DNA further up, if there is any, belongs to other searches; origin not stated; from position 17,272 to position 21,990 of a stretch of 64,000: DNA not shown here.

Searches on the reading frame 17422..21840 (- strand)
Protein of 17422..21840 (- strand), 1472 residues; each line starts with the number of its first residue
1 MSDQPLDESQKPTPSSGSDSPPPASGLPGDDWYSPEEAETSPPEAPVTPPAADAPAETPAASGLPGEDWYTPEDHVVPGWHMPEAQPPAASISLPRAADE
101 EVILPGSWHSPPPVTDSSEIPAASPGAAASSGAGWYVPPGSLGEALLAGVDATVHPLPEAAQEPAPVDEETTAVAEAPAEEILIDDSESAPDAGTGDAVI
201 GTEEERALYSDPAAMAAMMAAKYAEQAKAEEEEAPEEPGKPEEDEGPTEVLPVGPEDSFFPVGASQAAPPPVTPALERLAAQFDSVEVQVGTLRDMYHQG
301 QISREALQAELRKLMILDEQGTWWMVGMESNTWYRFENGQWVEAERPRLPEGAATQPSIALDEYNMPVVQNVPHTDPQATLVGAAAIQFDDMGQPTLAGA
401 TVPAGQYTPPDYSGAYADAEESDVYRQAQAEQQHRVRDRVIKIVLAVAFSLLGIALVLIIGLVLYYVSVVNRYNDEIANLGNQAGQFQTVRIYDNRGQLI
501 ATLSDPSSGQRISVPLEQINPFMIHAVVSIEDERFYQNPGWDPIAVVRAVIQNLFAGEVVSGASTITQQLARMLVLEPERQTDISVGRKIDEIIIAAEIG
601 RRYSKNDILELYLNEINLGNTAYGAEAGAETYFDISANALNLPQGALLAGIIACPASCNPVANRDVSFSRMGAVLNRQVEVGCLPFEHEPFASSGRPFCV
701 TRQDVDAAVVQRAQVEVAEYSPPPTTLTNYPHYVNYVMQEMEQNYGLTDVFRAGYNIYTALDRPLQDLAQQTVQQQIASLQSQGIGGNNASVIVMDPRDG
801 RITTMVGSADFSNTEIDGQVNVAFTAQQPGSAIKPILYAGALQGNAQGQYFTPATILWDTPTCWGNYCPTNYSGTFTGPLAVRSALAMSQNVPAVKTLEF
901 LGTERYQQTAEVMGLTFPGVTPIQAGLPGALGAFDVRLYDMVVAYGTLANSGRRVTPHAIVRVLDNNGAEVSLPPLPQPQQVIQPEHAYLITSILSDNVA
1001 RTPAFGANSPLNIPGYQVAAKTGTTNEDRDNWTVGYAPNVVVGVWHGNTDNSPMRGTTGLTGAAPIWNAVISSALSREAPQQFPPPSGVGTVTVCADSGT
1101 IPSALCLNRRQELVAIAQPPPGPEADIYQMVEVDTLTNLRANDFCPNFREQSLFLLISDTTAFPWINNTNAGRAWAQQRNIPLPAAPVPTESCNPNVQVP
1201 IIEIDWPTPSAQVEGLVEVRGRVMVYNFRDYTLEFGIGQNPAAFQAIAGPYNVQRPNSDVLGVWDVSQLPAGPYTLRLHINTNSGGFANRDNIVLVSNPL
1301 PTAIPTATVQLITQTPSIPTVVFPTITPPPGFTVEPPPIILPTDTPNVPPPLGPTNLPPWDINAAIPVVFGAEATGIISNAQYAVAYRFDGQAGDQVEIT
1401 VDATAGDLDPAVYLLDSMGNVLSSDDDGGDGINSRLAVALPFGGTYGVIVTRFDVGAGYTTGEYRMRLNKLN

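Call 44: search_protein_families(library=pfam, proteins=[window:17422-21840:-], max_evalue=0.00001)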
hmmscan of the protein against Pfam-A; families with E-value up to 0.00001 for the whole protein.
window:17422-21840:- (1472 aa): 3 families
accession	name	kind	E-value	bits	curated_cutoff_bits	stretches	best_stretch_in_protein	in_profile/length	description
PF00912.28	Transgly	-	8.6e-52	175.6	27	1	497-677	2-176/178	Transglycosylase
PF00905.27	Transpeptidase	-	6.2e-26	91.7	22.1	1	791-1070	2-297/299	Penicillin binding protein transpeptidase domain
PF04151.21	PPC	-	1.2e-07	32.9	25.9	1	1387-1450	5-68/70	Bacterial pre-peptidase C-terminal domain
